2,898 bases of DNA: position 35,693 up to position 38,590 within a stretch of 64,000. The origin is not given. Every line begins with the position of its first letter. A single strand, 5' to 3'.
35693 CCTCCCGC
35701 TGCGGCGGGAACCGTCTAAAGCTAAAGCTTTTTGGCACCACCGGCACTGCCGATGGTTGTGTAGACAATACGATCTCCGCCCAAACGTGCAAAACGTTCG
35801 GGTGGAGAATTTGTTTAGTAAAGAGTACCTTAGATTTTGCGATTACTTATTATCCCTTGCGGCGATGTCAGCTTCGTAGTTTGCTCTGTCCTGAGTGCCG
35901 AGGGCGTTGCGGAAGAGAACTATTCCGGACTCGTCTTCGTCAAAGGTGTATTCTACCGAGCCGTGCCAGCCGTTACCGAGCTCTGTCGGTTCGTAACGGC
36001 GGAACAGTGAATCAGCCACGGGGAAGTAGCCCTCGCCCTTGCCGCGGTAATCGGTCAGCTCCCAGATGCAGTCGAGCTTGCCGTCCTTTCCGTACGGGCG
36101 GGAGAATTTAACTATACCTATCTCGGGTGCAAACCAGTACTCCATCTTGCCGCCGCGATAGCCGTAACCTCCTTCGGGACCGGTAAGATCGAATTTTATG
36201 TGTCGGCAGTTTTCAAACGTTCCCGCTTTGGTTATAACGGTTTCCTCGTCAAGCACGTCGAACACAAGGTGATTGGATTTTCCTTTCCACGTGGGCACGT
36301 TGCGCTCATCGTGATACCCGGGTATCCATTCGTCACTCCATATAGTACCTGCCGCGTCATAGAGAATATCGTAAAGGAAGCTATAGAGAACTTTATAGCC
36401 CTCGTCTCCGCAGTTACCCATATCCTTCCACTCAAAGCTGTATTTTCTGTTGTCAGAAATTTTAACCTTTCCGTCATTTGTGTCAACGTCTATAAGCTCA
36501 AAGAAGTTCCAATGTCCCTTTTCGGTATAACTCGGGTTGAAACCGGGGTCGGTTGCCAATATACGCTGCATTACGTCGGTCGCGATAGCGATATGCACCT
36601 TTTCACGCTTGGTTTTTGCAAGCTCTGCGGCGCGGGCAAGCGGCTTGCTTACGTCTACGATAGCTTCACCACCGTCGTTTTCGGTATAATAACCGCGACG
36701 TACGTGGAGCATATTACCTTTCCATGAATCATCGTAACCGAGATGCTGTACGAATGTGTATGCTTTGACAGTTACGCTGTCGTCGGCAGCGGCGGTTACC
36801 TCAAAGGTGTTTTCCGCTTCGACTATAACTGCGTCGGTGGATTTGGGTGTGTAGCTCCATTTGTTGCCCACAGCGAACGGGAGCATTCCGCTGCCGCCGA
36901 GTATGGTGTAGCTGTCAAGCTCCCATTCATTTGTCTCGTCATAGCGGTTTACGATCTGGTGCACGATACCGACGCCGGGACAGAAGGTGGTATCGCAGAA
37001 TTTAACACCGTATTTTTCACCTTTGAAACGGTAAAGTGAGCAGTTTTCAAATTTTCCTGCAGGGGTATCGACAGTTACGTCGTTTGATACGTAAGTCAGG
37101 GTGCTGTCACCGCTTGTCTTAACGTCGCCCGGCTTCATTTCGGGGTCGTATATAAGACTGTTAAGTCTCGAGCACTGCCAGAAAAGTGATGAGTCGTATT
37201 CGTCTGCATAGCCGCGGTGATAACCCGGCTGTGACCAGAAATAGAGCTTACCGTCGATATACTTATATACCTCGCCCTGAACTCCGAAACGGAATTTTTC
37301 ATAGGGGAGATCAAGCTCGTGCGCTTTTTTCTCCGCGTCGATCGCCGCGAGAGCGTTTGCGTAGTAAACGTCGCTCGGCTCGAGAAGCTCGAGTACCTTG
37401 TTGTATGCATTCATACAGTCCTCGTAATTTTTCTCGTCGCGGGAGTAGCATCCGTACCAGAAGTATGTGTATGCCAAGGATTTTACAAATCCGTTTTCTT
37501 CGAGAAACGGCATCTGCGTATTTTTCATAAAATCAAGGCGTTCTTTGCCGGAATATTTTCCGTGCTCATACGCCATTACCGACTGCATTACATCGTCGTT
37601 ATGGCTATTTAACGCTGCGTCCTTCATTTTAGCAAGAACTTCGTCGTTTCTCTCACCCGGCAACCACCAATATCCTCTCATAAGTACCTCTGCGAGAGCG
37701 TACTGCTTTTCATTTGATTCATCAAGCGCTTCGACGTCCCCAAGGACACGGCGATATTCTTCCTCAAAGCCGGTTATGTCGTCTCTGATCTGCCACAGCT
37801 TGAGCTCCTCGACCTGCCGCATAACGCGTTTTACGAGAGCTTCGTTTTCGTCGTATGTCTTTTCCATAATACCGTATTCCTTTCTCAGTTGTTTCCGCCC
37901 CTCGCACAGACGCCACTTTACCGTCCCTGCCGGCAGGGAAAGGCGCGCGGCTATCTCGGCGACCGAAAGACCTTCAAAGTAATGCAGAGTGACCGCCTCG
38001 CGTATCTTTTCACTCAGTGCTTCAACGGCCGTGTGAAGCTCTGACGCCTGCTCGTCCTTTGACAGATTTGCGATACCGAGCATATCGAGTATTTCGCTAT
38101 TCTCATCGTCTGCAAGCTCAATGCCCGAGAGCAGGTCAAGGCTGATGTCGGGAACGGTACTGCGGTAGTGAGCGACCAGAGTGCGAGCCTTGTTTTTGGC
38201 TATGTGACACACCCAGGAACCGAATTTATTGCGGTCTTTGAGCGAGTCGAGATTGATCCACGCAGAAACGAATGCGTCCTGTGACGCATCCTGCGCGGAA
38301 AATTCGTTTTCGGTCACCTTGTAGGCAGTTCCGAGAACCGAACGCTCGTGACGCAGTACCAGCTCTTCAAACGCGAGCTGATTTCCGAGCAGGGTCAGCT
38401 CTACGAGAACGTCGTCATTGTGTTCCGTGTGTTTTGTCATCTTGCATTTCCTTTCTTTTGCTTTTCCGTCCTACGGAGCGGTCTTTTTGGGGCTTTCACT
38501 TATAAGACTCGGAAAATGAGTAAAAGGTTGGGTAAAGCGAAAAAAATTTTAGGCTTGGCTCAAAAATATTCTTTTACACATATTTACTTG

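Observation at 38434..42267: AT-rich ABC-exporter gene pair bracketed by a direct duplication of the sigma-fusion gene's promoter, leader and start codon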

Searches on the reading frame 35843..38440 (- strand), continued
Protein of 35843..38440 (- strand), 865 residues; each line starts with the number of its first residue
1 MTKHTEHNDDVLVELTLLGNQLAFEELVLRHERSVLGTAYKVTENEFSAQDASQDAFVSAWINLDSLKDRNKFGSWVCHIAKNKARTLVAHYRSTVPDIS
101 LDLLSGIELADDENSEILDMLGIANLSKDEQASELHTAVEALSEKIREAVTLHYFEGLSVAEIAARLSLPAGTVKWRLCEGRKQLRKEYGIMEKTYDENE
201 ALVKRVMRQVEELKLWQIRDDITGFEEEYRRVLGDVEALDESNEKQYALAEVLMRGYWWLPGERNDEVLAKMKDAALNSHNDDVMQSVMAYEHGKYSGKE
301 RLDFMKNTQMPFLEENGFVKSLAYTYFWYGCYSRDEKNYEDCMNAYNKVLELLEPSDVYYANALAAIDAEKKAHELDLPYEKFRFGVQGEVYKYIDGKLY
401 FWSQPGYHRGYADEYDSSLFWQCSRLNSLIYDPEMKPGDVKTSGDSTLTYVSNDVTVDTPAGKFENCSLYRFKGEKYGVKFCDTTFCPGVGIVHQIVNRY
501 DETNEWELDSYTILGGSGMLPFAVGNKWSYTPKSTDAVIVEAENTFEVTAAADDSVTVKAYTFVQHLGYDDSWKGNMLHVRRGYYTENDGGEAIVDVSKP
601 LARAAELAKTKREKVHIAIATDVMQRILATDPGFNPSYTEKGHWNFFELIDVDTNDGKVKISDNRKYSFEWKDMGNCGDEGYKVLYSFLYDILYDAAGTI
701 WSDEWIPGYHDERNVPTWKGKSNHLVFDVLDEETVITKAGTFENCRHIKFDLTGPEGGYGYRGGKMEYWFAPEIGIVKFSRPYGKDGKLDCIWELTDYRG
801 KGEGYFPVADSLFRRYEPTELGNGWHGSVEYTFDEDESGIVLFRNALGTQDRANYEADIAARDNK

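Call 72: predict_structure(alignment_id=A3)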
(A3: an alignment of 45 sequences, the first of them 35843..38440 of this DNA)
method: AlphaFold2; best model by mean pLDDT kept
length: 865 residues; sequences in the alignment: 45
mean_pLDDT: 88.3   pTM: 0.68
mean pLDDT of the five models: 88.3, 87.8, 87.0, 86.6, 85.0
residues with pLDDT >= 90: 513; 70-90: 292; 50-70: 34; < 50: 26
segments of 3 or more residues with pLDDT < 50: 103-114, 188-199
pLDDT, mean of each block of 10 residues (from residue 1): 70 81 84 88 84 81 78 87 80 77 44 53 67 72 85 84 86 79 60 41 76 88 88 85 89 92 90 96 95 95 98 97 98 95 98 97 97 91 94 93 94 87 94 94 92 95 97 89 96 93 90 93 97 82 95 94 92 94 83 92 97 96 96 95 95 94 88 86 92 93 96 80 92 97 97 87 94 97 83 96 93 96 95 93 96 94 88
secondary structure, 60 per line:
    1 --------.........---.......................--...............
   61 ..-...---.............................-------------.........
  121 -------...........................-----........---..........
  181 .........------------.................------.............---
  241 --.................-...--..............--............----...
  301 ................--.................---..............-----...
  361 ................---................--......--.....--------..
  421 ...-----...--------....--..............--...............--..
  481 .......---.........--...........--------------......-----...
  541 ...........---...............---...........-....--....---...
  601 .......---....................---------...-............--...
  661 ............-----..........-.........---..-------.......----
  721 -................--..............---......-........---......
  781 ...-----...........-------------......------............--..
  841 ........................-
elements in order (helices of 4 or more, strands of 3 or more residues): H9-17 H21-43 H46-62 H70-98 H112-120 H128-154 H160-167 H171-189 H202-218 H225-237 H243-259 H266-279 H282-293 H298-316 H319-335 H339-352 H358-376 E383-395 E398-403 E406-410 H419-423 E429-431 E440-443 E446-459 E462-476 E479-487 E491-499 E502-512 E527-532 E538-551 E555-569 H573-583 E585-588 E591-594 H598-607 H611-630 E640-642 E644-655 E658-672 H678-687 H689-697 E710-716 E722-737 E740-753 H757-762 E764-771 E775-783 E789-799 E813-818 E825-836 E839-851 H852-864

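Call 75: fold_search(model_id=the predicted structure, library=pdb)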
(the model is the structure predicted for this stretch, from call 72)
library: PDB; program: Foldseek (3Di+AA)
matches with E <= 10: 1013; with E <= 0.001: 8
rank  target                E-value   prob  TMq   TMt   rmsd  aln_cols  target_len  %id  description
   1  5wuq_A                1.1e-04  1.00  0.09  0.47  16.9       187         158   26  Crystal structure of SigW in complex with its anti-sigma RsiW, a zinc binding form (released 2017-03-29)
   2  5wur_A                1.3e-04  1.00  0.09  0.48  16.0       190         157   26  Crystal structure of SigW in complex with its anti-sigma RsiW, an oxdized form (released 2017-03-29)
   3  6in7_B                2.1e-04  1.00  0.10  0.44  16.6       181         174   31  Crystal structure of AlgU in complex with MucA(cyto) (released 2019-07-24)
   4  5wuq_B                2.2e-04  1.00  0.09  0.48  15.4       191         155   26  Crystal structure of SigW in complex with its anti-sigma RsiW, a zinc binding form (released 2017-03-29)
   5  9m9e_F                2.2e-04  1.00  0.09  0.40  20.5       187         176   28  Structural Basis of Pausing During Transcription Initiation in Mycobacterium tuberculosis (released 2026-01-14)
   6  8z6g_B                3.1e-04  1.00  0.09  0.45  16.9       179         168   29  the AlgU-MucAcyto complex structure in Pseudomonas aeruginosa (released 2024-05-08)
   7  1or7_B                4.4e-04  1.00  0.10  0.48  14.2       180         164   29  Crystal Structure of Escherichia coli sigmaE with the Cytoplasmic Domain of its Anti-sigma RseA (released 2003-04-15)
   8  1or7_A                8.0e-04  1.00  0.09  0.43  19.7       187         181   30  Crystal Structure of Escherichia coli sigmaE with the Cytoplasmic Domain of its Anti-sigma RseA (released 2003-04-15)
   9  8z6g_D                1.8e-03  1.00  0.09  0.45  16.5       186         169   28  the AlgU-MucAcyto complex structure in Pseudomonas aeruginosa (released 2024-05-08)
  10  6dv9_F                2.0e-03  1.00  0.08  0.36  24.9       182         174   24  Crystal structure of Mycobacterium tuberculosis transcription initiation complex(ECF sigma factor L) containing 5nt RN (released 2019-02-20)
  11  4cxf_A                2.1e-03  1.00  0.09  0.48  16.5       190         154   25  Structure of CnrH in complex with the cytosolic domain of CnrY (released 2014-04-30)
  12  5zx2_F                2.2e-03  1.00  0.08  0.33  23.9       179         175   27  Mycobacterium tuberculosis RNA polymerase transcription initiation complex with ECF sigma factor sigma H and 7nt RNA (released 2019-03-20)
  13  9b8h_A                2.3e-03  0.80  0.14  0.19  27.5       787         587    9  Cryo-EM structure of E. coli cellulose synthase subunit C with cellotetraose (released 2025-02-19)
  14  6kop_F                2.8e-03  1.00  0.07  0.33  24.4       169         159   30  Mycobacterium tuberculosis initial transcription complex comprising sigma H and 5'-OH RNA of 9 nt (released 2020-03-11)
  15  9n9q_C                2.8e-03  1.00  0.09  0.29  36.2       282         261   14  Cryo-EM structure of the RNA-guided transcription complex (released 2025-12-24)
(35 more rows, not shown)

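Call 76: list_cluster_members(proteins=[P0001, P0121, P0002])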
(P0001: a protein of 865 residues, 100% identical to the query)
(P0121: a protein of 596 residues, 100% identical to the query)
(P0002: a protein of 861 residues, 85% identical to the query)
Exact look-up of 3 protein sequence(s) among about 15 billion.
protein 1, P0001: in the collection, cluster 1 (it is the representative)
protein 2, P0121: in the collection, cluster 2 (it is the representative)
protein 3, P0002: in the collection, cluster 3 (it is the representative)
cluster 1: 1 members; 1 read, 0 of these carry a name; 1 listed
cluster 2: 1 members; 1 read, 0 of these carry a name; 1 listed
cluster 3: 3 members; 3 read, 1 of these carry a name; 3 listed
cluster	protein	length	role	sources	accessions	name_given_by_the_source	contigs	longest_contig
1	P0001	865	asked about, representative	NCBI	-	-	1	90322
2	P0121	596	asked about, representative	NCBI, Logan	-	-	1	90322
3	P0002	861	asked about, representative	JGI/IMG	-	-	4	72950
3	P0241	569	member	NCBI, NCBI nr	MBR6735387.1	MAG: sigma-70 family RNA polymerase sigma factor, partial [Oscillospiraceae bacterium] | sigma-70 family RNA polymerase sigma factor [Oscillospiraceae bacterium]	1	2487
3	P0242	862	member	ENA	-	-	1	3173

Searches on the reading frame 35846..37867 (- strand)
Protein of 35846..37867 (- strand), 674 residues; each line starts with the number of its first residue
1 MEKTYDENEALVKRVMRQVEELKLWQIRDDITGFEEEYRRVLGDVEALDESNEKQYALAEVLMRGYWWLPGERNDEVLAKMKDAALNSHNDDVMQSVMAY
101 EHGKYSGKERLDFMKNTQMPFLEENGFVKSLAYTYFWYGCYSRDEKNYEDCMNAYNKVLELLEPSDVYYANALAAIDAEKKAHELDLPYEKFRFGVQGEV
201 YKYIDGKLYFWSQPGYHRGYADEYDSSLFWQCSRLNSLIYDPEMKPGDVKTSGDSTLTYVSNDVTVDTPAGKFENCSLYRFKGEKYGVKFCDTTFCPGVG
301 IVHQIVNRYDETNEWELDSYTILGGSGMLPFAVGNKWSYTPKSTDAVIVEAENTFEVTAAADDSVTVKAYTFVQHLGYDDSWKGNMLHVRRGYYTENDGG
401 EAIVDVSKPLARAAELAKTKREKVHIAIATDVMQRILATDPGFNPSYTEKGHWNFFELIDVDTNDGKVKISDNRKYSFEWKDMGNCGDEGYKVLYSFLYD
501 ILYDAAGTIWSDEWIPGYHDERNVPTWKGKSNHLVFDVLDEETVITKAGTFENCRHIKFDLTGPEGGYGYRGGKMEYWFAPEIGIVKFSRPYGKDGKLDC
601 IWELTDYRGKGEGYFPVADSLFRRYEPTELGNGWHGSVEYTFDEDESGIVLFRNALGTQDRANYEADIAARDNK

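Call 44: search_solved_structures(query=window:35846-37867:-, max_evalue=1)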
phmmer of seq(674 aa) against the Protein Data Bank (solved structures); distinct sequences matched with E-value up to 1: 2.
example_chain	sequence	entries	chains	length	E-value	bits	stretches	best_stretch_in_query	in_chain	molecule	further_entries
9llv_A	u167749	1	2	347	0.16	13.6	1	109-180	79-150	Small glutamine-rich tetratricopeptide repeat-containing protein 2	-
5lyp_A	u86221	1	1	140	0.44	12.1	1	125-180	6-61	Small glutamine-rich tetratricopeptide repeat-containing protein 2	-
